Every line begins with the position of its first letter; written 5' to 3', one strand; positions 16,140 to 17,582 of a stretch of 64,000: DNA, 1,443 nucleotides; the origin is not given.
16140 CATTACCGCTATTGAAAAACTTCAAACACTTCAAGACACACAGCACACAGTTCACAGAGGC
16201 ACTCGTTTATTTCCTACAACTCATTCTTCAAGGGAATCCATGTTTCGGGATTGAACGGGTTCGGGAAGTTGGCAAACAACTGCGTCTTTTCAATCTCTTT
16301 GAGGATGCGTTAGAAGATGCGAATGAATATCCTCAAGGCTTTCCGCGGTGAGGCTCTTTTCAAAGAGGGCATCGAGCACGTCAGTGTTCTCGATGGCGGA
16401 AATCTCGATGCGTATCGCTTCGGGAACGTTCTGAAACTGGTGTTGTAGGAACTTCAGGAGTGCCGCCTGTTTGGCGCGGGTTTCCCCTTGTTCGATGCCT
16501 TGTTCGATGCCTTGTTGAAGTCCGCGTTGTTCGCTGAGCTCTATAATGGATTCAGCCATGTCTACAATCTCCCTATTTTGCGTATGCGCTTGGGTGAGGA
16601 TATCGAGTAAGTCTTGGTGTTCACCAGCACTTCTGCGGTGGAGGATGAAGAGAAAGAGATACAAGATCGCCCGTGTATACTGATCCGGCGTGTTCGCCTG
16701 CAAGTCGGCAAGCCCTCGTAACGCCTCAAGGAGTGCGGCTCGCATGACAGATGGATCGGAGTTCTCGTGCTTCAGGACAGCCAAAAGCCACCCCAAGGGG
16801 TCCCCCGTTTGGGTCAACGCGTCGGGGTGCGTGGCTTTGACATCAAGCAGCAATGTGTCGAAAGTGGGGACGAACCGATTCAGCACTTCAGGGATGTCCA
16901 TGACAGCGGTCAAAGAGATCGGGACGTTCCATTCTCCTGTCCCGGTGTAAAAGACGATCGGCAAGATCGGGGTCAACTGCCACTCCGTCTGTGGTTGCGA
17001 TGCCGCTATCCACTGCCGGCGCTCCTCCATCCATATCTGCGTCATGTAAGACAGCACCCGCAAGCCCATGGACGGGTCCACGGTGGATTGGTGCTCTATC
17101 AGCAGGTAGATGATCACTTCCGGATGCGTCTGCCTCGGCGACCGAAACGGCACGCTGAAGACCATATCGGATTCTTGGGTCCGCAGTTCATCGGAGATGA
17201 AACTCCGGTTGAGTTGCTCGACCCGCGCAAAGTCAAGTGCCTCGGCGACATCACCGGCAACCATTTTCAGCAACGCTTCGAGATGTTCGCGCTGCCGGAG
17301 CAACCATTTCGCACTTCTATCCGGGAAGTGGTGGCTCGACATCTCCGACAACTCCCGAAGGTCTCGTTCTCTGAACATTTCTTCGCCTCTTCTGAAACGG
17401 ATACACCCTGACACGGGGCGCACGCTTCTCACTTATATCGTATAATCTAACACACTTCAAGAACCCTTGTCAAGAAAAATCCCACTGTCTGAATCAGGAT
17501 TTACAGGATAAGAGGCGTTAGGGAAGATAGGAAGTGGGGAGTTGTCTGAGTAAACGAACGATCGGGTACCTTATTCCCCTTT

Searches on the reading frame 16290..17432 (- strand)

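Call 12: search_protein_families(library=pfam, proteins=[window:16290-17432:-], max_evalue=0.01)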
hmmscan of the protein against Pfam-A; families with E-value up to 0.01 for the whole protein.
window:16290-17432:- (380 aa): 1 family
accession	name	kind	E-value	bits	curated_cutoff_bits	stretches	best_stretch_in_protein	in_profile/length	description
PF04754.18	Transposase_31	-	1.2e-27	97.3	21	1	38-236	4-190/203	Putative transposase, YhgA-like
